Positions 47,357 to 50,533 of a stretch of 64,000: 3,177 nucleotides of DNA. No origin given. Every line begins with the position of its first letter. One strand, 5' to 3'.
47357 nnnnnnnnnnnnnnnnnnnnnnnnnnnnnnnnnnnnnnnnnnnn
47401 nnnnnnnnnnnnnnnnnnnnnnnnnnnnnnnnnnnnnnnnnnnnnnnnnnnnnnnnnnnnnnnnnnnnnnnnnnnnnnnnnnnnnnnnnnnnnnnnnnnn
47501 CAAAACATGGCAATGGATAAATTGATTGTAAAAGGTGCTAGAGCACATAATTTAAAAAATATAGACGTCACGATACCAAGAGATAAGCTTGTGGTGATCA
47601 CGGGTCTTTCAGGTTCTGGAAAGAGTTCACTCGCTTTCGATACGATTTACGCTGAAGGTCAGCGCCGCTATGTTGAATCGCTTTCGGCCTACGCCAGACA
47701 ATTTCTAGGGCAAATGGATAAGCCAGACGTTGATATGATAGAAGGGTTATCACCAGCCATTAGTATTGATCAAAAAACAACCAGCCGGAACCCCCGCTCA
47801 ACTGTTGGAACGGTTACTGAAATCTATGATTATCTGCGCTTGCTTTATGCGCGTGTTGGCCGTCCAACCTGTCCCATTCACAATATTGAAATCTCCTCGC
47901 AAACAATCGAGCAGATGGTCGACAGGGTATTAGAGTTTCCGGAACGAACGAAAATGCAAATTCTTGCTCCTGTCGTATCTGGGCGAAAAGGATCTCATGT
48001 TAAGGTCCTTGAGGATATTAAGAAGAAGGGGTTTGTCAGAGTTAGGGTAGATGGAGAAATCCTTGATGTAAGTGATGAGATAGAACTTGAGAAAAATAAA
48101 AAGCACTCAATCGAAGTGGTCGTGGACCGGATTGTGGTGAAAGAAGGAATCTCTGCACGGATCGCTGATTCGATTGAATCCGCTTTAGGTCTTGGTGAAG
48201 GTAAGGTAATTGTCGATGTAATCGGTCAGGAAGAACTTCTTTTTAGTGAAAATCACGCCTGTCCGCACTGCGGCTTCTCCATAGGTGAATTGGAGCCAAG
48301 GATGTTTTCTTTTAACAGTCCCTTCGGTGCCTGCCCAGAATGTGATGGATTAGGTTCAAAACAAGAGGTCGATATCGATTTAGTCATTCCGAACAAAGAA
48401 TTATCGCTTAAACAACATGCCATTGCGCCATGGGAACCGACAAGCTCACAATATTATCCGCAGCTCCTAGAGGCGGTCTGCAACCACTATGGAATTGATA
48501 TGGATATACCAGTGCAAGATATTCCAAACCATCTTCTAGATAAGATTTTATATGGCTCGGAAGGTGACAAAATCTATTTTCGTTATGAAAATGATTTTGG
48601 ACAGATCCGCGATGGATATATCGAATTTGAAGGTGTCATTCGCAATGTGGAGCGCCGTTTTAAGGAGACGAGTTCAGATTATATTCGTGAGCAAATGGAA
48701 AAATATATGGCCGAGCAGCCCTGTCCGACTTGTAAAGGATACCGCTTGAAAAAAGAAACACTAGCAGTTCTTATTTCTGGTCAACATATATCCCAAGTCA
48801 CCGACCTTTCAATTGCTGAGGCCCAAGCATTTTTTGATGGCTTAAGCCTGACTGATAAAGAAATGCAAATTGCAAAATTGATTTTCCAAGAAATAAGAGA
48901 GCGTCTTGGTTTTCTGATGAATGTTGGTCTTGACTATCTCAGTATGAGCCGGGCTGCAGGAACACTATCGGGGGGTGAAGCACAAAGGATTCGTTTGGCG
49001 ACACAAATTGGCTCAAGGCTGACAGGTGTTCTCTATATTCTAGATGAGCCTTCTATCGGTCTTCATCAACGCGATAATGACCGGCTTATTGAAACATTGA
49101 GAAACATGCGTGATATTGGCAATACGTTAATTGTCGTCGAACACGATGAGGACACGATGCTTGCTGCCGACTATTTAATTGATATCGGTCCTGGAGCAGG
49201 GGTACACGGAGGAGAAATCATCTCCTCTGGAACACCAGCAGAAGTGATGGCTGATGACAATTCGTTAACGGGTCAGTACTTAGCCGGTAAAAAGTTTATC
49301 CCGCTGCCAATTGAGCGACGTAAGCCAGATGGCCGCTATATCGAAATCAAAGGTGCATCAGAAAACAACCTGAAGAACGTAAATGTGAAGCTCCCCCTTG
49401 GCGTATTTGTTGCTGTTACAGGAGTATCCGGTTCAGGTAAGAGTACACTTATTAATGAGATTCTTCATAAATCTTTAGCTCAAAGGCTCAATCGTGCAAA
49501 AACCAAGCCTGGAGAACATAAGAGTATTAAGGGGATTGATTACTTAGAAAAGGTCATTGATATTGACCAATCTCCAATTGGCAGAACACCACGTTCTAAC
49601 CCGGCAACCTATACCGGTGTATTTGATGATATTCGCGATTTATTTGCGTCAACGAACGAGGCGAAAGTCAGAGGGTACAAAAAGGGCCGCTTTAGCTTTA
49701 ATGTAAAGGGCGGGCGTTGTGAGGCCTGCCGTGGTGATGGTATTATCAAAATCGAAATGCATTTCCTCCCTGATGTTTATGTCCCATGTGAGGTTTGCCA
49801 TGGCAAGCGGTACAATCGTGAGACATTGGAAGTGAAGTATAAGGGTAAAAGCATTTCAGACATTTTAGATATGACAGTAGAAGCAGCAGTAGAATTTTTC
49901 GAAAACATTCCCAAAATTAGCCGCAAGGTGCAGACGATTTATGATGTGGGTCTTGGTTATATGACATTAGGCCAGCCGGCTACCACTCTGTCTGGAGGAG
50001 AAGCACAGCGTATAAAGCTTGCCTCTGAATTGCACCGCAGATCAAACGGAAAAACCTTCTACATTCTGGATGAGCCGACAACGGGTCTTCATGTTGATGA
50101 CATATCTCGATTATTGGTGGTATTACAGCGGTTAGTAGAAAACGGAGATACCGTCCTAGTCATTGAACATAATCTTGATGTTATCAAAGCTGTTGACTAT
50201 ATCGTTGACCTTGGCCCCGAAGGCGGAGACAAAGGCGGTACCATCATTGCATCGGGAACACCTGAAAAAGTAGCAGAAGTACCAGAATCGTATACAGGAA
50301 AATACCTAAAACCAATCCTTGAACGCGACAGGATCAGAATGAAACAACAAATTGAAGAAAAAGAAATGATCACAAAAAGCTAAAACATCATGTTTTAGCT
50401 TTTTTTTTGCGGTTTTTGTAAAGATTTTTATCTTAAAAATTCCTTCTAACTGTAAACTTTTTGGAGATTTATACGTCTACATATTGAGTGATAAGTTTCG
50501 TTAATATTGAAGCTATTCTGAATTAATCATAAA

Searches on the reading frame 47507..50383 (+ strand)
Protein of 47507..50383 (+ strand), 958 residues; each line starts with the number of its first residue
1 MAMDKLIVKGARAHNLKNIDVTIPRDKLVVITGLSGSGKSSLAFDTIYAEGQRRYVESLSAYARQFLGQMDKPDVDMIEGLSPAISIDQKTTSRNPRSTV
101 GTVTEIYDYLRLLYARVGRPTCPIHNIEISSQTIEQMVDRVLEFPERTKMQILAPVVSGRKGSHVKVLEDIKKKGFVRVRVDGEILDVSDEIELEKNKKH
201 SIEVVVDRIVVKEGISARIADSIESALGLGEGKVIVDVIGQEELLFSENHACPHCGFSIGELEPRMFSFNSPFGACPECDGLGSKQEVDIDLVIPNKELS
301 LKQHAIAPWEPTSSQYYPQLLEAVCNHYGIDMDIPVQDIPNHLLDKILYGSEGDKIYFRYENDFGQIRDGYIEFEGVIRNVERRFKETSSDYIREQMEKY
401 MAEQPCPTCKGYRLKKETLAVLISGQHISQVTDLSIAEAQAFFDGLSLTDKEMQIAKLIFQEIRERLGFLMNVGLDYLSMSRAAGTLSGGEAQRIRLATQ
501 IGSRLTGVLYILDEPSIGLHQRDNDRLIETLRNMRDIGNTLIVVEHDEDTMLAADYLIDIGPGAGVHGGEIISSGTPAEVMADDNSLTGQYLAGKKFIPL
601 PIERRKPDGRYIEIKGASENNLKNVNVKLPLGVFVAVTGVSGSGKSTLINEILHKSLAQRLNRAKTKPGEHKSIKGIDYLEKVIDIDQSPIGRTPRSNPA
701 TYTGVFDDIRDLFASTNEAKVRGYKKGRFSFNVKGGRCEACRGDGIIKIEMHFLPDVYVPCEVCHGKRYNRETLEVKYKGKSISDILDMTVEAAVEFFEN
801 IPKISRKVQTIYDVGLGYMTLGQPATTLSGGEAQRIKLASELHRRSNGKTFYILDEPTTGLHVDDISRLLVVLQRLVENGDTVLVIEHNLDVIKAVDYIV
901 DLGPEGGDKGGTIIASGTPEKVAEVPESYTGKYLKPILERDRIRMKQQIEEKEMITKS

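Call 80: search_protein_families(library=pfam, proteins=[window:47507-50383:+], max_evalue=0.00001)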
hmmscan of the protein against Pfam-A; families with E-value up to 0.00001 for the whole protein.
window:47507-50383:+ (958 aa): 9 families
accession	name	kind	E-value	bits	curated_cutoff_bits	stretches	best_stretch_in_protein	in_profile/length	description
PF17760.6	UvrA_inter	-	5.1e-42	142.6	23.3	1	132-238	1-107/109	UvrA interaction domain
PF17755.6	UvrA_DNA-bind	-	1.7e-40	138.2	23.2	1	289-399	1-110/110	UvrA DNA-binding domain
PF00005.33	ABC_tran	-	6.7e-22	79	25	0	622-656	1-35/137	ABC transporter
PF02463.25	SMC_N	-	3.3e-11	43.5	40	0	627-900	18-209/220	RecF/RecN/SMC N terminal domain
PF13191.12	AAA_16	-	4.4e-08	34.2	32.6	0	634-659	26-51/167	AAA ATPase domain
PF13555.12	AAA_29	-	2.3e-07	30.9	27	0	634-649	24-39/61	P-loop containing region of AAA domain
PF03193.22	RsgA_GTPase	-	3.9e-07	30.5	30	0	613-671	88-146/174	RsgA GTPase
PF13304.12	AAA_21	-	2.9e-06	28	27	0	823-876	233-286/304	AAA domain, putative AbiEii toxin, Type IV TA system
PF20703.3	nSTAND1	-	4.6e-06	26.9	27.1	0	17-43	24-50/379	Novel STAND NTPase 1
